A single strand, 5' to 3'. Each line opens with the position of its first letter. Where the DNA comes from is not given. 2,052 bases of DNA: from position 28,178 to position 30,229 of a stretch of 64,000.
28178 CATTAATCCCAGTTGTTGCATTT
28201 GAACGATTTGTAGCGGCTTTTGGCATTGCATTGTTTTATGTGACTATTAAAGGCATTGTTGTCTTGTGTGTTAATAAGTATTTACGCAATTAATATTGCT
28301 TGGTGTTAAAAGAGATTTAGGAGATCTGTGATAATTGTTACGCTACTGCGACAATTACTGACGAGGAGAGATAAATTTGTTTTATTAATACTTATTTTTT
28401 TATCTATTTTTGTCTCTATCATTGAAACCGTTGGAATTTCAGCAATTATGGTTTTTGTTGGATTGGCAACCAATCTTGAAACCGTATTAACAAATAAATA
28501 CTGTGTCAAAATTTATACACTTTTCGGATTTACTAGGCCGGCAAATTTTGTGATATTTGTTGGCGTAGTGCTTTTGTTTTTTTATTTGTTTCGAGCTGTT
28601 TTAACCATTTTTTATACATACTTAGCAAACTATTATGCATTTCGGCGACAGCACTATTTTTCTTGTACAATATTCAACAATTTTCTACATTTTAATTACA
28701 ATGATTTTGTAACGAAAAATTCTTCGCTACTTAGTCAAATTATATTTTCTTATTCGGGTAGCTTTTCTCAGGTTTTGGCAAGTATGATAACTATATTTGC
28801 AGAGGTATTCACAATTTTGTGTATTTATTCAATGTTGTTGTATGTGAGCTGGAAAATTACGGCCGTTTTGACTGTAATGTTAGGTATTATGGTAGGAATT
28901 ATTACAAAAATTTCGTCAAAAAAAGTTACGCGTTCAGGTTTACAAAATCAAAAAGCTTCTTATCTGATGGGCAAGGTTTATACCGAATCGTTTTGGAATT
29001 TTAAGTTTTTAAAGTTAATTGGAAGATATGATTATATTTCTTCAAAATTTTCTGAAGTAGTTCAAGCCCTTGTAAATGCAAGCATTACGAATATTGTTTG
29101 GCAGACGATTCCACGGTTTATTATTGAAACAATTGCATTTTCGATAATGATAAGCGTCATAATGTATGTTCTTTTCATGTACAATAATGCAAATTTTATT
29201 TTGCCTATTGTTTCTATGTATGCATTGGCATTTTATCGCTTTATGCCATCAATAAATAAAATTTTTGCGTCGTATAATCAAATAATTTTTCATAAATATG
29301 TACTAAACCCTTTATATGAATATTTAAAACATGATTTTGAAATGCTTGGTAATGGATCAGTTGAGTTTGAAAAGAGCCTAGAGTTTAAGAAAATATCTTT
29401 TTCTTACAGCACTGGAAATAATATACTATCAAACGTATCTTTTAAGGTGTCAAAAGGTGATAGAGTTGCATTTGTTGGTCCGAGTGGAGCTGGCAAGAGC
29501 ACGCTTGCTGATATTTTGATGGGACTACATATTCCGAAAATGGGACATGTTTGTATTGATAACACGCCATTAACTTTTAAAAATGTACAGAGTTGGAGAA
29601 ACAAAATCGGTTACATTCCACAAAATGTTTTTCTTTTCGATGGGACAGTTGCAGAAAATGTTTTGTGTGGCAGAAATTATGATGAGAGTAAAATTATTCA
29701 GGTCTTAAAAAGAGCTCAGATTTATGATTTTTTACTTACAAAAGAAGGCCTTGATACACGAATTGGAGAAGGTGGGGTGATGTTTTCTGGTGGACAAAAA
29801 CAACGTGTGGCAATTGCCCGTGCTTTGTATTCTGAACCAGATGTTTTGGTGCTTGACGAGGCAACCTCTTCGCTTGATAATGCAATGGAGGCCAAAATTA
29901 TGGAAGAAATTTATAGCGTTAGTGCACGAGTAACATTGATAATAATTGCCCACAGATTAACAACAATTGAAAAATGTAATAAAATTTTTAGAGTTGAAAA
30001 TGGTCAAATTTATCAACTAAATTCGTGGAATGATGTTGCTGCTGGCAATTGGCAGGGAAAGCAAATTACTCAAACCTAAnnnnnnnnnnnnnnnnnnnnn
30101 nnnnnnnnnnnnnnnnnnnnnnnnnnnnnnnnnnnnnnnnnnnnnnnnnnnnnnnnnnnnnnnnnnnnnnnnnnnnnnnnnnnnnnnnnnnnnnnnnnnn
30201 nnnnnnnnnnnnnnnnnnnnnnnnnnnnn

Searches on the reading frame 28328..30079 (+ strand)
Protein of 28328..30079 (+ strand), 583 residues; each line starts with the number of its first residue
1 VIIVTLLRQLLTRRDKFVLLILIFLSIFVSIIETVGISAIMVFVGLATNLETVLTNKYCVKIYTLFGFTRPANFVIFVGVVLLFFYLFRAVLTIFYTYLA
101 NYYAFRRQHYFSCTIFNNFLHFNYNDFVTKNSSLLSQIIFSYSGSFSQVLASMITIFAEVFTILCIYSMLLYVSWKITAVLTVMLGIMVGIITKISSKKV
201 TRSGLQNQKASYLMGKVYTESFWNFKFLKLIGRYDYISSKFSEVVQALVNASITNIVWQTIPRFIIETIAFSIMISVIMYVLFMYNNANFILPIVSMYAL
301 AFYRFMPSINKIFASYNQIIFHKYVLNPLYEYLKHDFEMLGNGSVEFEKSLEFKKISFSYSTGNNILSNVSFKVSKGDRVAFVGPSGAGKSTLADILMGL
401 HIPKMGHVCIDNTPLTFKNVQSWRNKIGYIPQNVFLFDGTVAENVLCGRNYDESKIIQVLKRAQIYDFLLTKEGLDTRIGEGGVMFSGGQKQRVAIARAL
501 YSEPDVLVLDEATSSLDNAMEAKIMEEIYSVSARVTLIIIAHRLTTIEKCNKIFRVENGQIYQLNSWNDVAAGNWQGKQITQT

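Call 41: search_protein_families(library=pfam, proteins=[window:28328-30079:+])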
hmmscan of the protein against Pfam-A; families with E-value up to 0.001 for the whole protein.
window:28328-30079:+ (583 aa): 6 families
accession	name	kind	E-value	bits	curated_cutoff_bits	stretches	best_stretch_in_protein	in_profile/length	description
PF00005.33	ABC_tran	-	1.4e-35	123.3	25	1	367-514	1-137/137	ABC transporter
PF02463.25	SMC_N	-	7.3e-08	32.5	40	1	447-558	114-213/220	RecF/RecN/SMC N terminal domain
PF00664.28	ABC_membrane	-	4.2e-07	30.4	28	1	24-284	2-249/274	ABC transporter transmembrane region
PF20720.3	nSTAND3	-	0.00033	20.8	27.2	1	378-463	18-98/155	Novel STAND NTPase 3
PF13304.12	AAA_21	-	0.00035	21.2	27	0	489-541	241-297/304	AAA domain, putative AbiEii toxin, Type IV TA system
PF13555.12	AAA_29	-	0.00057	20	27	0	370-403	15-48/61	P-loop containing region of AAA domain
